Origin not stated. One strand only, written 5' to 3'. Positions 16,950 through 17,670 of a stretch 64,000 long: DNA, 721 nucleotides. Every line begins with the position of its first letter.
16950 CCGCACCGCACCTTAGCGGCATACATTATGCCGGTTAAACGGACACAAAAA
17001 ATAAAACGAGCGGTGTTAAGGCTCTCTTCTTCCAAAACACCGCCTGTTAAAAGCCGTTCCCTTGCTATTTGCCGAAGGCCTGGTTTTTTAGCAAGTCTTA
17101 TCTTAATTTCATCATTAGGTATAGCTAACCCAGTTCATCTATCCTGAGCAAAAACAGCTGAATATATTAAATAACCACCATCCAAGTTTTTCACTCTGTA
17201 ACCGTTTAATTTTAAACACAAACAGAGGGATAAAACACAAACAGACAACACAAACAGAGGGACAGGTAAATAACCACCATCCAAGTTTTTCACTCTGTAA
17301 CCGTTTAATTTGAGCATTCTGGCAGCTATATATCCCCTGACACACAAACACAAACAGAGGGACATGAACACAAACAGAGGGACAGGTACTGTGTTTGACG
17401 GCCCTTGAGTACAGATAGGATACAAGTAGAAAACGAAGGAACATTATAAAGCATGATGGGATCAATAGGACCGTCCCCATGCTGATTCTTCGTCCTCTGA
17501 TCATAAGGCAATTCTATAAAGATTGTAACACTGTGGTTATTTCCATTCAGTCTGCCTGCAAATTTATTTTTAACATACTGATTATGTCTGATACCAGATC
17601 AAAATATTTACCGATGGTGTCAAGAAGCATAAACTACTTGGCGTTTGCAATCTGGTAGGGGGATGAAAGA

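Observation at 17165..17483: Composite repeat: 44-bp duplicated unit, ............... minisatellite and a ~100-bp module with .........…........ inverted ends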

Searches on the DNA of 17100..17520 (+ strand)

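Call 16: search_dna_similar(query=window:17100-17520:+, collection=phages, mode=distant, max_evalue=0.01)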
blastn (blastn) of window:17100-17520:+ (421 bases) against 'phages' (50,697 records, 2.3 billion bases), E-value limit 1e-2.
No match.

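Call 17: search_dna_similar(query=window:17100-17520:+, collection=plasmids, mode=distant, max_evalue=0.01)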
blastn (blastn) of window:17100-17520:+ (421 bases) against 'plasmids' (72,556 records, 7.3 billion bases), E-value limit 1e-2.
No match.
